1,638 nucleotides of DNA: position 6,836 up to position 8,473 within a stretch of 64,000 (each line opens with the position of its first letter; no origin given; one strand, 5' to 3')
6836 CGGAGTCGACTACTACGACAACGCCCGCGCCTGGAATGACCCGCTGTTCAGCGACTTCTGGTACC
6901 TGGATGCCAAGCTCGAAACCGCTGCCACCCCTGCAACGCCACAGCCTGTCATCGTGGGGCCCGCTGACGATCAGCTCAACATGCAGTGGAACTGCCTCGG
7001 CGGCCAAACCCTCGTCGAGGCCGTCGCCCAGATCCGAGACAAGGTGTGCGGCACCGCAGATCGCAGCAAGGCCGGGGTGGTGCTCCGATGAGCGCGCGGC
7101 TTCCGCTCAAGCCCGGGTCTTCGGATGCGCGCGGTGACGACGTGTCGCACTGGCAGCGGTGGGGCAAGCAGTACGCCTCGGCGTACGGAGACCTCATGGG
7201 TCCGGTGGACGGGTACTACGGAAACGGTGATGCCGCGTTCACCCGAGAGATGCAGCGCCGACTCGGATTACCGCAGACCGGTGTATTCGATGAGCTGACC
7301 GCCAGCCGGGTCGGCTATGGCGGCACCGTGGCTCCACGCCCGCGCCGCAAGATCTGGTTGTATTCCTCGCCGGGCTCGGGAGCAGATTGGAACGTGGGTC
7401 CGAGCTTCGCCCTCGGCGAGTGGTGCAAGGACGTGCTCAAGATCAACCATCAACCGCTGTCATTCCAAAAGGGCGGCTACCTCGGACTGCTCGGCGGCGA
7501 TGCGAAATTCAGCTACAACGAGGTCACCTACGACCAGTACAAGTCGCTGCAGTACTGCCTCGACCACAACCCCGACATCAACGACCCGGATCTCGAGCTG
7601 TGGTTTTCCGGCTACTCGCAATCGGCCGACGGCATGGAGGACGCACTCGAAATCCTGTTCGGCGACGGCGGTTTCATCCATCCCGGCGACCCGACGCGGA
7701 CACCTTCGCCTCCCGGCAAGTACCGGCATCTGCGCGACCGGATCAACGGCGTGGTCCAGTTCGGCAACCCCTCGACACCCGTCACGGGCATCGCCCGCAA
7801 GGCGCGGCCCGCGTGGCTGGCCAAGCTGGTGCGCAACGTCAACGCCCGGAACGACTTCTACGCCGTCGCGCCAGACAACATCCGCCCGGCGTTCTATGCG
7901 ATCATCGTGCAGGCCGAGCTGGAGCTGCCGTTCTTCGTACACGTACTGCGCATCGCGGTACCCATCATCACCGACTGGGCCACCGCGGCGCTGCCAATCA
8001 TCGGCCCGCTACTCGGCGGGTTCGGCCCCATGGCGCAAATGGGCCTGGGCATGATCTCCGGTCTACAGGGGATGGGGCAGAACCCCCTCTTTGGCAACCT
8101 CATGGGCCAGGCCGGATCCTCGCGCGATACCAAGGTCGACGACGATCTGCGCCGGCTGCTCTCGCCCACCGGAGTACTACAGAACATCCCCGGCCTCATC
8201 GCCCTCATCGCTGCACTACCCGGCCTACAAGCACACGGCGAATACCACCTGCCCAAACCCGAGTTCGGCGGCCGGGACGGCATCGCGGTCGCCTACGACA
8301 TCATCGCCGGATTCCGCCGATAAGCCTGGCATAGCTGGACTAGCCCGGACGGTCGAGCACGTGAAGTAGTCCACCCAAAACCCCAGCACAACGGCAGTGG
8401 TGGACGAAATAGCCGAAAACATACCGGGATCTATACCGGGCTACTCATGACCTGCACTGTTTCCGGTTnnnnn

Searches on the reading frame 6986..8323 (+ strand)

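Call 74: search_protein_families(library=pfam, proteins=[window:6986-8323:+], max_evalue=0.001)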
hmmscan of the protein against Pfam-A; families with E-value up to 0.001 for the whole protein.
window:6986-8323:+ (445 aa): 1 family
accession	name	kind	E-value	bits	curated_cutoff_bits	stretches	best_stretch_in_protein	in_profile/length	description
PF01471.23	PG_binding_1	-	1.6e-06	28.7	23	1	61-106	9-54/57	Putative peptidoglycan binding domain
